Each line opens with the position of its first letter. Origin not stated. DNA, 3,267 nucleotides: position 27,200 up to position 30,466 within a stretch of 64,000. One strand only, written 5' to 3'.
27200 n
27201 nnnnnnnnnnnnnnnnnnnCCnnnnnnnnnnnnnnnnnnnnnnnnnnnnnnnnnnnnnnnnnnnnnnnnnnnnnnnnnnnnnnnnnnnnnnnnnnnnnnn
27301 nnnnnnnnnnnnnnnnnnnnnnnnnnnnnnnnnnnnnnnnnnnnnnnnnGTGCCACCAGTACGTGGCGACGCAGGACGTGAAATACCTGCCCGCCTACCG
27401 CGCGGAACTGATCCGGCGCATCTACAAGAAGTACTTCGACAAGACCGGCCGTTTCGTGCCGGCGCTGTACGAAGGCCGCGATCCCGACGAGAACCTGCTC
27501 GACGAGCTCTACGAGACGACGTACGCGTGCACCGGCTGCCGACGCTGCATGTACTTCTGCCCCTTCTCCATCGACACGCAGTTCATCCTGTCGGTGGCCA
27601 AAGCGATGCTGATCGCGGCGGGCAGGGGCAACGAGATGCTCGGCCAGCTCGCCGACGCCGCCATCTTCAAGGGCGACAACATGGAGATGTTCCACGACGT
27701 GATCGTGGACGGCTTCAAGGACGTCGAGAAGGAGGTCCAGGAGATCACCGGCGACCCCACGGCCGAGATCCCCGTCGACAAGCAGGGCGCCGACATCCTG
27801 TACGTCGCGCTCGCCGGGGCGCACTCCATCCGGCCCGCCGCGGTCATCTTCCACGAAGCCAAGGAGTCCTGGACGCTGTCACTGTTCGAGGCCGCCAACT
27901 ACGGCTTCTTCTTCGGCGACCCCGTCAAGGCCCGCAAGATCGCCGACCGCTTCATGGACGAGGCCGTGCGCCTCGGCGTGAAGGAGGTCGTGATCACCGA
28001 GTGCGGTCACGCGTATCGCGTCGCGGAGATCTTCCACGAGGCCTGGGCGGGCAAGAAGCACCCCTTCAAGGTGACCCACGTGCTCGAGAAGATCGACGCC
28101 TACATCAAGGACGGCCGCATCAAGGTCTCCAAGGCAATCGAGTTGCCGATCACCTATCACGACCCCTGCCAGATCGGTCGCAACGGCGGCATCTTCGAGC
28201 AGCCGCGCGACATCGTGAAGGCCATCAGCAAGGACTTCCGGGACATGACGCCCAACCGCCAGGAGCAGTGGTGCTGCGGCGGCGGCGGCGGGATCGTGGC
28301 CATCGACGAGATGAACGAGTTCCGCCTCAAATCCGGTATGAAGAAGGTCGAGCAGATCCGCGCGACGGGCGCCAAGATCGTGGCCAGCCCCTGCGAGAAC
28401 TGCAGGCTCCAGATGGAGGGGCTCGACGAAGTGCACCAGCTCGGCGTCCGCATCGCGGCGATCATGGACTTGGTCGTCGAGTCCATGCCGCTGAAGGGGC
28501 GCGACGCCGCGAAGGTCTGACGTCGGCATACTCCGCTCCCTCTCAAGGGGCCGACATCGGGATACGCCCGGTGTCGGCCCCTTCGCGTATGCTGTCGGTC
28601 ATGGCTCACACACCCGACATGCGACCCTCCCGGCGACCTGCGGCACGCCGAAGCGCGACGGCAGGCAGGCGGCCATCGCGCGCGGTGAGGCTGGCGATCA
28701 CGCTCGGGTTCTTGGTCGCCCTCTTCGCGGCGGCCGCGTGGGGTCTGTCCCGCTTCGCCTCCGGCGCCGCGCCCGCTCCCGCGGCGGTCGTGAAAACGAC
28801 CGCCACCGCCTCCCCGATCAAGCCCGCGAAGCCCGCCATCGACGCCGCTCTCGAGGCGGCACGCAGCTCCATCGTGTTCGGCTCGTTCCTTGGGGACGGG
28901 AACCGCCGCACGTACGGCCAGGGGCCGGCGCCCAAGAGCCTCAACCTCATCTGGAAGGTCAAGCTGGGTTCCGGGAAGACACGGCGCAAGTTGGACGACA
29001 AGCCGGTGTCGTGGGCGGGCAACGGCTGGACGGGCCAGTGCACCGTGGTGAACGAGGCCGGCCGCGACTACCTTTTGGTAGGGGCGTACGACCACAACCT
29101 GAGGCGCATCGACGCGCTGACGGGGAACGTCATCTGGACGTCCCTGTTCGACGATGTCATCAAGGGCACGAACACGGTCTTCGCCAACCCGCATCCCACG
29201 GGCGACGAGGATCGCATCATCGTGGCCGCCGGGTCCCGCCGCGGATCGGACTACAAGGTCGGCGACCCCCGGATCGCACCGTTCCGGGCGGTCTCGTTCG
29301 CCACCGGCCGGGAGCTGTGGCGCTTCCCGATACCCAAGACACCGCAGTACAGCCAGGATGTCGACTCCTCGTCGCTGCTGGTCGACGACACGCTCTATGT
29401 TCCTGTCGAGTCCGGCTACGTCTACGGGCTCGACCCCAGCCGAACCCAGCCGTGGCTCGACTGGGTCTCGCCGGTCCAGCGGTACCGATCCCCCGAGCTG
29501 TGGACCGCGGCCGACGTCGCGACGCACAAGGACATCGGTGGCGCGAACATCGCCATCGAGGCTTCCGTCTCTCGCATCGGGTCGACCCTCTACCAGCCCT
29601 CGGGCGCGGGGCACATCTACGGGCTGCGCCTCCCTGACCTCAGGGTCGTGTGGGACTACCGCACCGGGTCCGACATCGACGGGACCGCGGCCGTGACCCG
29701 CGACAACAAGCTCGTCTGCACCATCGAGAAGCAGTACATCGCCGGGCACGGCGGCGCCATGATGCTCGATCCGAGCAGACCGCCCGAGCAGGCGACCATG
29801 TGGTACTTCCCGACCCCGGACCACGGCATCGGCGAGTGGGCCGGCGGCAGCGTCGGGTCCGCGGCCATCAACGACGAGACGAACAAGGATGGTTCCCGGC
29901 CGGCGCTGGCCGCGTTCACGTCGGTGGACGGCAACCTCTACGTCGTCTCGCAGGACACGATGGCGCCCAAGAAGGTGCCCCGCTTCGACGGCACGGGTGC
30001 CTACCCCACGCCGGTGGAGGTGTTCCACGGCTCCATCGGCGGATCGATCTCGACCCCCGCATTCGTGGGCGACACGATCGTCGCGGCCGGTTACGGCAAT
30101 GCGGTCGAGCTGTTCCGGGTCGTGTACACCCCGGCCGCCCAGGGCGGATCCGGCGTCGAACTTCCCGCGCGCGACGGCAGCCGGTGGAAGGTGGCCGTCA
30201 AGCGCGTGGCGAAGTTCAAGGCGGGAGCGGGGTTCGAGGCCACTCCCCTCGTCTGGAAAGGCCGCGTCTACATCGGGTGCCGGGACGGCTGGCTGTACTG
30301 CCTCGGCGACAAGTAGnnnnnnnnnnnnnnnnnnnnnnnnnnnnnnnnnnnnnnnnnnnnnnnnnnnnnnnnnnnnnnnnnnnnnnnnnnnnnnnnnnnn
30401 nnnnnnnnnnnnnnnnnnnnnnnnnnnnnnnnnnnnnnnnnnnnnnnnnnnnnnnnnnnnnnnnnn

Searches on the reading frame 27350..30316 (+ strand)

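Call 9: search_protein_families(library=pfam, proteins=[window:27350-30316:+], max_evalue=0.01)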
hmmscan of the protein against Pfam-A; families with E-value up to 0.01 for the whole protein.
window:27350-30316:+ (988 aa): 3 families
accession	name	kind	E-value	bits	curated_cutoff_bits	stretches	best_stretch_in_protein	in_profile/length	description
PF13570.13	Beta-prop_ACSF4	-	3.2e-15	56.8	133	2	964-985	306-327/329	Beta-alanine-activating enzyme, beta-propeller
PF13360.13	PQQ_2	-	4.7e-09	36.7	27.6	1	534-700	16-139/233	Outer membrane protein assembly factor BamB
PF01011.28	PQQ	-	0.00084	18.6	26.7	0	532-601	508-577/595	Glucose/ethanol/alcohol dehydrogenase, beta-propeller domain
